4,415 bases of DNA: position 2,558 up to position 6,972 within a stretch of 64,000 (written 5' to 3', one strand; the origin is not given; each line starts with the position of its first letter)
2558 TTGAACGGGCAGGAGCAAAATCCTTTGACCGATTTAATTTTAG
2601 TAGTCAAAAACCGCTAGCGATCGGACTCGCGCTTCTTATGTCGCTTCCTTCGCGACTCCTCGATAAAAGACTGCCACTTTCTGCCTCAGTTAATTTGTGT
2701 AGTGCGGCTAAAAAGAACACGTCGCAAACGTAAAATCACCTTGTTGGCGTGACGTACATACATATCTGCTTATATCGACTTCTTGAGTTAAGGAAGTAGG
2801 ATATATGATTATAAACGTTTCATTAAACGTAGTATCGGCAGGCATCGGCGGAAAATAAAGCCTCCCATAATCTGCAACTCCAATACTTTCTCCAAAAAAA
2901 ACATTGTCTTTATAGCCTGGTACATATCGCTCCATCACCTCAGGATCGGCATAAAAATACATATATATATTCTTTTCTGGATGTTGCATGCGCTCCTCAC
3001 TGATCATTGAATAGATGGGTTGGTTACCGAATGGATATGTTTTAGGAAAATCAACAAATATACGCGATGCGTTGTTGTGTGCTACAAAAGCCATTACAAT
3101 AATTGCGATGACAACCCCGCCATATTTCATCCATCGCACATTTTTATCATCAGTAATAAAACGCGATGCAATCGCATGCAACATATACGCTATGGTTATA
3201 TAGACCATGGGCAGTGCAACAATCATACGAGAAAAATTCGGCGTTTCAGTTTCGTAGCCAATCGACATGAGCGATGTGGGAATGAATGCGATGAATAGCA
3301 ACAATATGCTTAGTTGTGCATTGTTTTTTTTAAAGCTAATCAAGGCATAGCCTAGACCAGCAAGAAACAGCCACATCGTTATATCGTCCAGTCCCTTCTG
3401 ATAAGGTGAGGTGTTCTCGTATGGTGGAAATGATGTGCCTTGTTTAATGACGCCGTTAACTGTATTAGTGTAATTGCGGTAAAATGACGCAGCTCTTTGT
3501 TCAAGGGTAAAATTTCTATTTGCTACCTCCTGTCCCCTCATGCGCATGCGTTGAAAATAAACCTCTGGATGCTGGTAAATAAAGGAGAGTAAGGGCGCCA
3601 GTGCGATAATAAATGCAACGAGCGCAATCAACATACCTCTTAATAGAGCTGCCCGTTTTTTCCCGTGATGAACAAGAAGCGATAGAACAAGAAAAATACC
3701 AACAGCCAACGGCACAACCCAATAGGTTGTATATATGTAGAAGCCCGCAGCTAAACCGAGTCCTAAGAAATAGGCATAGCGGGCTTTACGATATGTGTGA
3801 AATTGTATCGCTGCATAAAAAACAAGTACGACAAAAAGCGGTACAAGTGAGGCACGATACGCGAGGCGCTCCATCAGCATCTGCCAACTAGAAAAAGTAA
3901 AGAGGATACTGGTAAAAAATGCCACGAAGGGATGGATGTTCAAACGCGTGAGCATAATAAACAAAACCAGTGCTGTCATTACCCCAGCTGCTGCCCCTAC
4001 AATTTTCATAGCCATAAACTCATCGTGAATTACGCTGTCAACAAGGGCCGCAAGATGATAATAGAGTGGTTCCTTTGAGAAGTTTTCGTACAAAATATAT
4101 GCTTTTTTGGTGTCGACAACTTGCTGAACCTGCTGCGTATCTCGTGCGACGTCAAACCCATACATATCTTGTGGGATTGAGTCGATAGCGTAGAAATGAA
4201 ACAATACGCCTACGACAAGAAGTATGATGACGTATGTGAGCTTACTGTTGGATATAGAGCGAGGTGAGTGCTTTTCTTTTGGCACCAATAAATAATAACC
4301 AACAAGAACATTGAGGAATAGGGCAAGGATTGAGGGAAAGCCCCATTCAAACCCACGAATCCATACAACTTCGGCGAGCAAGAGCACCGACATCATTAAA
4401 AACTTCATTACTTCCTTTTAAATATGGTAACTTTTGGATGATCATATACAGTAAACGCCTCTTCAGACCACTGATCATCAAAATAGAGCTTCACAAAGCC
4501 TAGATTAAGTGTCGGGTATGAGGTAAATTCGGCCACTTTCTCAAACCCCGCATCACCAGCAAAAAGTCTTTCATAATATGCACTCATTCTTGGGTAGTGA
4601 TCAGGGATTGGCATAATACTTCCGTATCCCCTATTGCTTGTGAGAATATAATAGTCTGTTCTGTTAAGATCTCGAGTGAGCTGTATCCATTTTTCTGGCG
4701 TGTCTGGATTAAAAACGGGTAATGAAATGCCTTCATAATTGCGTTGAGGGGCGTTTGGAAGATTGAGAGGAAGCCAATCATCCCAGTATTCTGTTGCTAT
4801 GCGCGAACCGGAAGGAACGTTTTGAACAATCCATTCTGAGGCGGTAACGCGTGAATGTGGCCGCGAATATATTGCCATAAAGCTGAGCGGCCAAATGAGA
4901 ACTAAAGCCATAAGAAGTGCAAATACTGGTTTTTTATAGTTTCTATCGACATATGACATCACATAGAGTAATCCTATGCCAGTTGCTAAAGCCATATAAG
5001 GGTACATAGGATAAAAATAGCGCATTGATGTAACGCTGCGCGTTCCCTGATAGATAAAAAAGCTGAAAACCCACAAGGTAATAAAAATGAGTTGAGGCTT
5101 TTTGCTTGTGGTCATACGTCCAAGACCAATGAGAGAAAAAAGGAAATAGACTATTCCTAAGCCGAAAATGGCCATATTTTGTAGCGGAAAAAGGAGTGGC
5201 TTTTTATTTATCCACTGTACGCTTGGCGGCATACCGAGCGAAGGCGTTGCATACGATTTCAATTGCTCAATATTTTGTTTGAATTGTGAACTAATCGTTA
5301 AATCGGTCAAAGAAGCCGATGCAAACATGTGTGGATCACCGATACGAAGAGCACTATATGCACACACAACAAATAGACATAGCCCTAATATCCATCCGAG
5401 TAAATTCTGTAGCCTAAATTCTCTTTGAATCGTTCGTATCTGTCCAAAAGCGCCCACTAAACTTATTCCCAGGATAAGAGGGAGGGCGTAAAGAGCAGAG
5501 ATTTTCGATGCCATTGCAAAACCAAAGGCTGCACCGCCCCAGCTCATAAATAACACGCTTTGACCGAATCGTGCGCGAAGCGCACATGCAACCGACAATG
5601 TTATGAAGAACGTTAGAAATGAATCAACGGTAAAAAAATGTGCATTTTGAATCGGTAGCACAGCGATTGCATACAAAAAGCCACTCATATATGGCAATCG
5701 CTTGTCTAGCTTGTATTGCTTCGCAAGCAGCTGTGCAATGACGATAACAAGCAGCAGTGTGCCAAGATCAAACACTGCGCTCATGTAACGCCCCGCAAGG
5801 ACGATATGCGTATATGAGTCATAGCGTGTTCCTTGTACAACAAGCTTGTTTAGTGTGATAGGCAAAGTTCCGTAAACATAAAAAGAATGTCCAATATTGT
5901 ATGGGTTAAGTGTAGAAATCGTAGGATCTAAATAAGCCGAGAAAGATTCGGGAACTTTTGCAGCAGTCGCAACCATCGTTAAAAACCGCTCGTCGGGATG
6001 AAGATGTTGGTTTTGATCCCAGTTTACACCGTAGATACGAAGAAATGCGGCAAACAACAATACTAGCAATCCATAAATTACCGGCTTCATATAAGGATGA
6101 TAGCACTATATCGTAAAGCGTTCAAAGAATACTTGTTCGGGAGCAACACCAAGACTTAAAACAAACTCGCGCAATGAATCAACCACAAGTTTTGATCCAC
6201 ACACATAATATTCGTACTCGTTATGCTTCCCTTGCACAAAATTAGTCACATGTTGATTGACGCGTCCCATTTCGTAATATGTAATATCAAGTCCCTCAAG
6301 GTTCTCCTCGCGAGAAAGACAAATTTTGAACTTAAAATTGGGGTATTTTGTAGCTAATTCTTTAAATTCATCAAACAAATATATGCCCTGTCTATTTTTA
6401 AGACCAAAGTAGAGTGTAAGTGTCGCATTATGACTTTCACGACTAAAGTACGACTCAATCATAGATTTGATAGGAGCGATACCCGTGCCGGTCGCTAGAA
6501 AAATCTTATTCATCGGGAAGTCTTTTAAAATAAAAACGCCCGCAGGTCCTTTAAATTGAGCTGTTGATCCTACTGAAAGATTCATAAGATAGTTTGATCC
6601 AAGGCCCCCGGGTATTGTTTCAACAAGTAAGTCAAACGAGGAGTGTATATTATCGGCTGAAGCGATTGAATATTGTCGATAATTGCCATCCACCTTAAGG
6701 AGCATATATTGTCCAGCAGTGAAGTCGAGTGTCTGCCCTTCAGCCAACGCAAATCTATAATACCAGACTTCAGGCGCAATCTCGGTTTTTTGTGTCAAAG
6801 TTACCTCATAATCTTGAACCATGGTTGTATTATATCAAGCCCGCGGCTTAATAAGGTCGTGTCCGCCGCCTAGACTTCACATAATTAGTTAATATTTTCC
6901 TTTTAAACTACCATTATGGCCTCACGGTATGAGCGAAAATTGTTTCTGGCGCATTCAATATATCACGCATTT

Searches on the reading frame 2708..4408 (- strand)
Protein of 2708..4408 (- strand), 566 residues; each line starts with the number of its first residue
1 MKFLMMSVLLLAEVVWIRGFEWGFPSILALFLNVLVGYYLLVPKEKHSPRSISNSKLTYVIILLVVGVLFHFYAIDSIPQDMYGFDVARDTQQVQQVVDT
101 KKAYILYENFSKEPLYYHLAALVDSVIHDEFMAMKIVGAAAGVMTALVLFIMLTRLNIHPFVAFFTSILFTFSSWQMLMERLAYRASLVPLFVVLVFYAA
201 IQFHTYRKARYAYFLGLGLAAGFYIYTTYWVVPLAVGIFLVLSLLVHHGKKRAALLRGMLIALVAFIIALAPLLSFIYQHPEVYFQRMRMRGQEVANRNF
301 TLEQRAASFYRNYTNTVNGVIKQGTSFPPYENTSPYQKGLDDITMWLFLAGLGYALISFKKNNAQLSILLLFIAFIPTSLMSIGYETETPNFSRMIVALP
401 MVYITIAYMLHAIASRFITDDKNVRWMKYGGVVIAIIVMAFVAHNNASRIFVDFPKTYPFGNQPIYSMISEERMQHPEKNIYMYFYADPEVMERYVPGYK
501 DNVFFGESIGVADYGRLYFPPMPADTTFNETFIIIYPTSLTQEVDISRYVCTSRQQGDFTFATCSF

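Call 64: search_protein_families(library=pfam, proteins=[window:2708-4408:-], max_evalue=0.00001)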
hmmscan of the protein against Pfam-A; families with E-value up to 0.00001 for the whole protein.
window:2708-4408:- (566 aa): 1 family
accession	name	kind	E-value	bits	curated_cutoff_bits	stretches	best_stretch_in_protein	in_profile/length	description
PF13231.12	PMT_2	-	1.1e-06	29.4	26.1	1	114-267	4-155/160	Dolichyl-phosphate-mannose-protein mannosyltransferase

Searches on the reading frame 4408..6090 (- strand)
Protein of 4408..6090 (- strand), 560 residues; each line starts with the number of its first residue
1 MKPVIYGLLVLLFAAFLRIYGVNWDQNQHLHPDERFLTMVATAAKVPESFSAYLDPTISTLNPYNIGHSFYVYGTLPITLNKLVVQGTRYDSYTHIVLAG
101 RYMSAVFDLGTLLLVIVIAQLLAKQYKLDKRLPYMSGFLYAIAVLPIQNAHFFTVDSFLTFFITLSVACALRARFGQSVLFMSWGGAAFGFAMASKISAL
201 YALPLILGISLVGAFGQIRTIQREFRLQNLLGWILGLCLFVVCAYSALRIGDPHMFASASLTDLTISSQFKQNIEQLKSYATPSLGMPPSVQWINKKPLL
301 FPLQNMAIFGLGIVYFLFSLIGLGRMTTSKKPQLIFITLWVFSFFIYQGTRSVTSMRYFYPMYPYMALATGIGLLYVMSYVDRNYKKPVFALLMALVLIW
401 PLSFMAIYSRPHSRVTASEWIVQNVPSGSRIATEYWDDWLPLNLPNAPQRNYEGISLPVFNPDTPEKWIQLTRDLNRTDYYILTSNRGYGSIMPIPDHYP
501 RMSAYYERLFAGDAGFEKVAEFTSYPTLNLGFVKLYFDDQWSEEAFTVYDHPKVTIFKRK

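Call 64: search_protein_families(library=pfam, proteins=[window:4408-6090:-], max_evalue=0.00001)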
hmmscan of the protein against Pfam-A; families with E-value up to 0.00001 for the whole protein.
window:4408-6090:- (560 aa): 1 family
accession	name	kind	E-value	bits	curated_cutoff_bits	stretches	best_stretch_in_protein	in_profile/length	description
PF02366.24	PMT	-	4.6e-06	26.8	22.7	1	111-212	92-198/245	Dolichyl-phosphate-mannose-protein mannosyltransferase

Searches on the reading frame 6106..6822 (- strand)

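Call 25: search_protein_families(library=pfam, proteins=[window:6106-6822:-], max_evalue=0.001)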
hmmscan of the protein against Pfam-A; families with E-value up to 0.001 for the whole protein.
window:6106-6822:- (238 aa): 2 families
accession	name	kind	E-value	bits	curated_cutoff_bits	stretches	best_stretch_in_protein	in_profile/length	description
PF00970.30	FAD_binding_6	-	1.7e-17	64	21.1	1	7-97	2-97/99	Oxidoreductase FAD-binding domain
PF00175.26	NAD_binding_1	-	1.1e-16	61.8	22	1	108-213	1-103/109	Oxidoreductase NAD-binding domain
